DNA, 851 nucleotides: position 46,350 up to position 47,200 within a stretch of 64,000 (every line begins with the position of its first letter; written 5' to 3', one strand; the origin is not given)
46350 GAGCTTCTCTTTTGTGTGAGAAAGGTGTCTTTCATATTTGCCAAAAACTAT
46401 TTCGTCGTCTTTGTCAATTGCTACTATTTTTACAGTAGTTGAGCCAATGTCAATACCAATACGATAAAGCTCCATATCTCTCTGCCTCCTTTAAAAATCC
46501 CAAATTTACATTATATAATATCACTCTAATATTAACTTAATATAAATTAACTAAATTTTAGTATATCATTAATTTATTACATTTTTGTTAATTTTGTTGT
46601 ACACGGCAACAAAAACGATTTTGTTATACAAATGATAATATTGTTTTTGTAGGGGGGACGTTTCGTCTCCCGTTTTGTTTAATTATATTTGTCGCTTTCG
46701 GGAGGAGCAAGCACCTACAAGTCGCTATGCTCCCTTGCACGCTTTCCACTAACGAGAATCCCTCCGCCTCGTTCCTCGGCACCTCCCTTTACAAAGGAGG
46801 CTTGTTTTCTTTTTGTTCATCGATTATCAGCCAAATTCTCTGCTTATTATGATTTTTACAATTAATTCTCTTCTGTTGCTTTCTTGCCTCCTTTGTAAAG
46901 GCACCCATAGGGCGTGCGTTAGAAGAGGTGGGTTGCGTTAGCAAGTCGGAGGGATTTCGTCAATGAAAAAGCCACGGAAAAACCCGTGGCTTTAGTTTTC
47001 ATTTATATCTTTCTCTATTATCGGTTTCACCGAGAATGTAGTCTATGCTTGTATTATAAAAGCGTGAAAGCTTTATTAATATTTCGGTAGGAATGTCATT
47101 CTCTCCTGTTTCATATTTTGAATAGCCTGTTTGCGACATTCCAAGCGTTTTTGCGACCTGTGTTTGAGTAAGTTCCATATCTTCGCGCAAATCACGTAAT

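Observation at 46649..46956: Modular GC-rich intergenic repeat family at seven or more loci, here as an inverted pair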

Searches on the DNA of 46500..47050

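Call 18: search_rna_families(source=window, start=46500, end=47050, threshold=evalue, max_evalue=10, show_alignments=3)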
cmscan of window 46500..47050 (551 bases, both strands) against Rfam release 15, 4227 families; matches with E-value up to 10: 14.
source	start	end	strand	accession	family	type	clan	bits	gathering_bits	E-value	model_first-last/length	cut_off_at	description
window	46611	46681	+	RF02551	DapZ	Cis-reg;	-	24.9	56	0.039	1-78/78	no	ABC transporter regulator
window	46921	46999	-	RF02900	AaHKsRNA82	Gene; sRNA;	-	22.8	51.4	0.48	1-81/81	no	Aggregatibacter sRNA 82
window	46941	47004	+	RF02432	SpF25_sRNA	Gene; sRNA;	-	22.3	48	0.31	1-102/102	no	Streptococcus sRNA SpF25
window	46948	47021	-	RF02621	BSnc120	Gene; sRNA;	-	20.4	114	0.057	1-88/88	no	Brucella sRNA 120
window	46939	46992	+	RF02236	asX2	Gene; sRNA;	-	20.3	70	0.15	1-87/87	no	Xanthomonas sRNA asX2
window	46962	47050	-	RF01859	Phe_leader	Cis-reg; leader;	-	19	55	1.4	37-125/125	5'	Phenylalanine leader peptide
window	46860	46999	+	RF01859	Phe_leader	Cis-reg; leader;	-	17.4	55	3.1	1-125/125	no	Phenylalanine leader peptide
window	46966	47031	-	RF02495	ohsC_RNA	Gene; antitoxin;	-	17.1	50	6.9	1-77/77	no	Oppression of Hydrophobic ORF by sRNA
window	46605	46686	+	RF00558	L20_leader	Cis-reg; leader;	-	14.1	58.7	5.7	1-127/127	no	Ribosomal protein L20 leader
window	46598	46698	-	RF02906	sRNA154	Gene; sRNA;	-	13.4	88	7.4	16-112/134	no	Archaeal Small RNA 154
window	46965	47037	-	RF00370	sroD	Gene; sRNA;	-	13.2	50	9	1-86/86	no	sroD RNA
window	46564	46683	+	RF03533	SQ1002_RNA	Gene; sRNA;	-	12.7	128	3.6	1-237/237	no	Clostridioides difficile sRNA SQ1002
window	46609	46686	-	RF01808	MicX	Gene; sRNA;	-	12.5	75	3.8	1-194/194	no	MicX Vibrio cholerae sRNA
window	46971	47019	-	RF01407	STnc560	Gene; sRNA;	-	11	55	9.6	77-125/214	no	STnc560 Hfq binding RNA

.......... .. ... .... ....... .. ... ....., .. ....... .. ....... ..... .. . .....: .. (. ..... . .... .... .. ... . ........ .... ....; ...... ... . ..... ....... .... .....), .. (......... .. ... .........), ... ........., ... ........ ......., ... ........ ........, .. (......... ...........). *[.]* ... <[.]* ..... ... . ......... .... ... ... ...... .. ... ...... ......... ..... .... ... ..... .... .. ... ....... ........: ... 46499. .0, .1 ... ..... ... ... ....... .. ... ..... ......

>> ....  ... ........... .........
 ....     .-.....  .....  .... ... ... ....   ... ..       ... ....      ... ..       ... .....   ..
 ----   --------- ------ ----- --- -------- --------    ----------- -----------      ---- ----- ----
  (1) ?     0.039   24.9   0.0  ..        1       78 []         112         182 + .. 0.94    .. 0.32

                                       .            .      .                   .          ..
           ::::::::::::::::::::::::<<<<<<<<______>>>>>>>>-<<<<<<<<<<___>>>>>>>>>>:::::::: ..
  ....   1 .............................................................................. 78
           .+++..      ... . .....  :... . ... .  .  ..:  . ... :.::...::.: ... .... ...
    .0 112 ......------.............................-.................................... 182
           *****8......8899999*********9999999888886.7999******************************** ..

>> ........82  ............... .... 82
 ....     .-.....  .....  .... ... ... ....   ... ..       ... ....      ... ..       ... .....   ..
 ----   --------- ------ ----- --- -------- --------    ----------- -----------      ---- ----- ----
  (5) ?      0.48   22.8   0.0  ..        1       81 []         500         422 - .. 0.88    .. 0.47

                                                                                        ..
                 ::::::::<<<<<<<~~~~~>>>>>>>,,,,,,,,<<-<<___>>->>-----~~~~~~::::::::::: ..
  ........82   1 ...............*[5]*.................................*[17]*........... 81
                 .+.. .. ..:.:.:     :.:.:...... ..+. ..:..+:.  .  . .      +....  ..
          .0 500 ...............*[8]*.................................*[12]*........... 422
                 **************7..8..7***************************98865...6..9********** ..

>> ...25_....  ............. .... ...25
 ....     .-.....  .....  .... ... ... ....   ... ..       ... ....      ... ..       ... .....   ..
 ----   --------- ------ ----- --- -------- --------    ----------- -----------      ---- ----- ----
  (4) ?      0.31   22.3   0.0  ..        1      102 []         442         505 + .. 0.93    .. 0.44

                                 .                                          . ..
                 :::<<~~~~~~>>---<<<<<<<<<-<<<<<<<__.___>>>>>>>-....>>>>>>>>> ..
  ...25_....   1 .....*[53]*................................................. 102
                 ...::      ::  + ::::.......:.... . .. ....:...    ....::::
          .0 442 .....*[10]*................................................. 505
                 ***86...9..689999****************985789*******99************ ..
